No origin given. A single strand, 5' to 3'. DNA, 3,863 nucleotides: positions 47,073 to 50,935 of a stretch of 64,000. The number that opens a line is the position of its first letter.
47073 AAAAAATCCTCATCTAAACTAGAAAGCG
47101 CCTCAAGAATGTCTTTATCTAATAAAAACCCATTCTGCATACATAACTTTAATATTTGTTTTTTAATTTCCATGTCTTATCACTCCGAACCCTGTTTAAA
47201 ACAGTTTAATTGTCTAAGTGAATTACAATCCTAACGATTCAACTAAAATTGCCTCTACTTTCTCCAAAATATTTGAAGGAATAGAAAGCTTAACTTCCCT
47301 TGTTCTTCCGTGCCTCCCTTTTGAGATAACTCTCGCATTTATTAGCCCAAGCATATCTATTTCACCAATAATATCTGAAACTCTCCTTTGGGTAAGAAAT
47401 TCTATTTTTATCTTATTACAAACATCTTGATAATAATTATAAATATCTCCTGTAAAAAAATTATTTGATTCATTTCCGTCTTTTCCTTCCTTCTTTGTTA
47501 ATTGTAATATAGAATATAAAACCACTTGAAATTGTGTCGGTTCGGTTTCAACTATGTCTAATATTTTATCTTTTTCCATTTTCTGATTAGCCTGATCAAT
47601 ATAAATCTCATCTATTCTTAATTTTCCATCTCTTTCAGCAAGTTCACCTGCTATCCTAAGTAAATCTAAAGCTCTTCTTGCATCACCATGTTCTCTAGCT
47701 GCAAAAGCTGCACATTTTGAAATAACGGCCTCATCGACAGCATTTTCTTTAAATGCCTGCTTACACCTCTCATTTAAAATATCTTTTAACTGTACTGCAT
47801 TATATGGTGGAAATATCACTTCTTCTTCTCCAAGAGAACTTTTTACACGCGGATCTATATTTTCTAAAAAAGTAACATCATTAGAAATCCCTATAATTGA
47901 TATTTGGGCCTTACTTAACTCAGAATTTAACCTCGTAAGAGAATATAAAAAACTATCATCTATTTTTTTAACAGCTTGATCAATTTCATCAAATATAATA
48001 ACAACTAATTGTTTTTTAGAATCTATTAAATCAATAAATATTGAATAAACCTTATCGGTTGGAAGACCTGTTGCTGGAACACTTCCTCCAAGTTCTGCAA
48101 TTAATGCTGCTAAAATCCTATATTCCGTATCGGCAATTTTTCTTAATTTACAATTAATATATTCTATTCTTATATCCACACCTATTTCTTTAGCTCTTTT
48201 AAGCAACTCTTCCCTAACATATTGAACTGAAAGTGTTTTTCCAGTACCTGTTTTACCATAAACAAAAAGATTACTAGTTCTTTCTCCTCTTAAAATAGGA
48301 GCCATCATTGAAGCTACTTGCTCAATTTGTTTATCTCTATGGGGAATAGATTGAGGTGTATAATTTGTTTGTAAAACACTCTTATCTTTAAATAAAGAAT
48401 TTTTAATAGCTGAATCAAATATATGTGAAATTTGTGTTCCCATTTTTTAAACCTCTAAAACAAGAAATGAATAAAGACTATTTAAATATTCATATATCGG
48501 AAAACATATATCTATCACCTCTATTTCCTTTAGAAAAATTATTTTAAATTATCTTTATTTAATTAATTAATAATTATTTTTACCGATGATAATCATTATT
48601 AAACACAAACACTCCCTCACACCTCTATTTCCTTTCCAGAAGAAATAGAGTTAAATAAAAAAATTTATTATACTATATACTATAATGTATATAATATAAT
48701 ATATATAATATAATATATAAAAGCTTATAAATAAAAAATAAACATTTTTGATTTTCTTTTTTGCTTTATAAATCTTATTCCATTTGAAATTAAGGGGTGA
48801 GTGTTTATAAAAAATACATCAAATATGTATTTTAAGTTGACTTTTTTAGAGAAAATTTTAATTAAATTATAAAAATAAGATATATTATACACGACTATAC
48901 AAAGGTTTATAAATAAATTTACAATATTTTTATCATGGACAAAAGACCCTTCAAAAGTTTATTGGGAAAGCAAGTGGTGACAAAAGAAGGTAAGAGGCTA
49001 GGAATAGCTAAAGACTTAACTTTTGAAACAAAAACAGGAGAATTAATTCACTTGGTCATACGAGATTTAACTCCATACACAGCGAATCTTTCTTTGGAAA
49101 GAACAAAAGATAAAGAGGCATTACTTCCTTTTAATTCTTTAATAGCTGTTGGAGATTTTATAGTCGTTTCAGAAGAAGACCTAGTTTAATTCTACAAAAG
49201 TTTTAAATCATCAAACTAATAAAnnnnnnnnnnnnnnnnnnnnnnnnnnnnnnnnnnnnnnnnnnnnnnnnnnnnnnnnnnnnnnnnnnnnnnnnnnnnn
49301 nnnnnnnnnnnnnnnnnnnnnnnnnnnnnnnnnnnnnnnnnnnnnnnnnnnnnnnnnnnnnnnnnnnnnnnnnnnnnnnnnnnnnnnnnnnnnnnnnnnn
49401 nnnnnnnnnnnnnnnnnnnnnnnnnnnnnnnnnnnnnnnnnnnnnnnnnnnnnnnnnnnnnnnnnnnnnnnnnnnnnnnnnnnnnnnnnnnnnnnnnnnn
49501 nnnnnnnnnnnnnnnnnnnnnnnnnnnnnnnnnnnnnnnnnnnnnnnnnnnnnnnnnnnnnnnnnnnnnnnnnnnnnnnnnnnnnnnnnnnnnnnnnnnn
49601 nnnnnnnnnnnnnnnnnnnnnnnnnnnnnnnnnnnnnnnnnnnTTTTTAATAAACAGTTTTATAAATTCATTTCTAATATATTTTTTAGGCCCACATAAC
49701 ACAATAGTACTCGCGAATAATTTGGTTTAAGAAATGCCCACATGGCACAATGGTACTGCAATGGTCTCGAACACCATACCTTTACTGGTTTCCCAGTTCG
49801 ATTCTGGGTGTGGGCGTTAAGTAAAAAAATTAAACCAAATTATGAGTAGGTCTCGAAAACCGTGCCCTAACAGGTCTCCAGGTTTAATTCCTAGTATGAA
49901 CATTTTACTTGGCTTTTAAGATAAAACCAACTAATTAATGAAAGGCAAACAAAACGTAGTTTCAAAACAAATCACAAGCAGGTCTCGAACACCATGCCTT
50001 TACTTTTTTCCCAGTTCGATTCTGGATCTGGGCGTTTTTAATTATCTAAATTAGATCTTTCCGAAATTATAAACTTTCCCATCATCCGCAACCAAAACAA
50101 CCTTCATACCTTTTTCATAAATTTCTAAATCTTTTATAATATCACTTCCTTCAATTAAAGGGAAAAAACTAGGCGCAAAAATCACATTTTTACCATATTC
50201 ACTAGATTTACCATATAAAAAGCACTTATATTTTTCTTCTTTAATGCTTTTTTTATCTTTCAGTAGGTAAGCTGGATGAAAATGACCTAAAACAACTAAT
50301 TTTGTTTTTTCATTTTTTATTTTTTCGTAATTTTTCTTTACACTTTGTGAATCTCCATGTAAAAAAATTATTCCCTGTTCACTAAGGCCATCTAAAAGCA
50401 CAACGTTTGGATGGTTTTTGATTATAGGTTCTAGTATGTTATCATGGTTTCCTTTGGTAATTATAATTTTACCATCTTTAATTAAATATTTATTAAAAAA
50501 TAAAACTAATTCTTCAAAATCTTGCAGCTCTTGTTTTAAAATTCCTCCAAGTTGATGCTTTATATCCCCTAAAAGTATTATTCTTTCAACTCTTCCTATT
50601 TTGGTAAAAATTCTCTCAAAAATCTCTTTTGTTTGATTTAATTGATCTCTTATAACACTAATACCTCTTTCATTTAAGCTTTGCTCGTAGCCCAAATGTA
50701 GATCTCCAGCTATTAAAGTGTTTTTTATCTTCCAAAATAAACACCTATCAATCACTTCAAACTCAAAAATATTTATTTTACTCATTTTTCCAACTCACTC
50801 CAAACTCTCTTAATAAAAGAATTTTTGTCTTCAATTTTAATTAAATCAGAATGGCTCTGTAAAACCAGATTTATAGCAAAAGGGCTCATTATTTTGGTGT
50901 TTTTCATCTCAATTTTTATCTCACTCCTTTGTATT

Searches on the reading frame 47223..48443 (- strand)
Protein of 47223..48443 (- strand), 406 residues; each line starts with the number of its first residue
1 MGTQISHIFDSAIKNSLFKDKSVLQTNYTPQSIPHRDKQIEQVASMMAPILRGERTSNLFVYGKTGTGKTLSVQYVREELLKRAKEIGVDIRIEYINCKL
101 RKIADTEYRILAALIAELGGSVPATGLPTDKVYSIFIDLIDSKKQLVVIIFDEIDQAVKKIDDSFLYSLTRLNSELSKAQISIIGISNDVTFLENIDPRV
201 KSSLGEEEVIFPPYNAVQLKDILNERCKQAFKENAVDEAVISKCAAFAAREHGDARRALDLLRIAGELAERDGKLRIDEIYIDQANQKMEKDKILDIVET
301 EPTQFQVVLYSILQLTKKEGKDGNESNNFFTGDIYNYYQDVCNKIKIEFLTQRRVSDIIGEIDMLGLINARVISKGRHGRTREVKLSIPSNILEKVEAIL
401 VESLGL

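Call 23: search_protein_families(library=pfam, proteins=[window:47223-48443:-])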
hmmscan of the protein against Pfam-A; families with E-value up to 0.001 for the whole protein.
window:47223-48443:- (406 aa): 8 families
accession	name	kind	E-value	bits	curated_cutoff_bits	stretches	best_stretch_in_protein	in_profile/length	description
PF09079.17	Cdc6_C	-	1.7e-25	89.2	25.1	1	298-395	3-95/96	CDC6, C terminal winged helix domain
PF22703.2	Cdc6_lid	-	4.2e-24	84.6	27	1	220-286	1-67/68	Cdc6 AAA+ ATPase-type lid domain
PF13191.12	AAA_16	-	1.2e-10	42.5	32.6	1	34-172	3-155/167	AAA ATPase domain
PF13401.12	AAA_22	-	1e-09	39.2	27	1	56-185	5-122/130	AAA domain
PF01637.24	ATPase_2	-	1.7e-07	31.8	33.2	1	49-197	13-165/225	ATPase domain predominantly from Archaea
PF00004.35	AAA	-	2.4e-06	28.5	21.2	1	60-200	2-118/131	ATPase family associated with various cellular activities (AAA)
PF22606.2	Cdc6-ORC-like_ATPase_lid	-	4.1e-06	27.1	27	1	214-270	1-57/60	Cdc6/ORC-like, ATPase lid domain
PF05621.17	TniB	-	0.00047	20.1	22.4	1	50-186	29-162/189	Bacterial TniB protein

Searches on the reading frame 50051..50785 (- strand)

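Call 23: search_protein_families(library=pfam, proteins=[window:50051-50785:-])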
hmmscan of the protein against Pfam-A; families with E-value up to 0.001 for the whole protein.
window:50051-50785:- (244 aa): 2 families
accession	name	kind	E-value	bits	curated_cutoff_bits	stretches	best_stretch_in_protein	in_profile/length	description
PF12850.12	Metallophos_2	-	4.2e-09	37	27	1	25-178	5-125/154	Calcineurin-like phosphoesterase superfamily domain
PF00149.33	Metallophos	-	9e-09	36.5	21.5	1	23-177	3-160/191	Calcineurin-like phosphoesterase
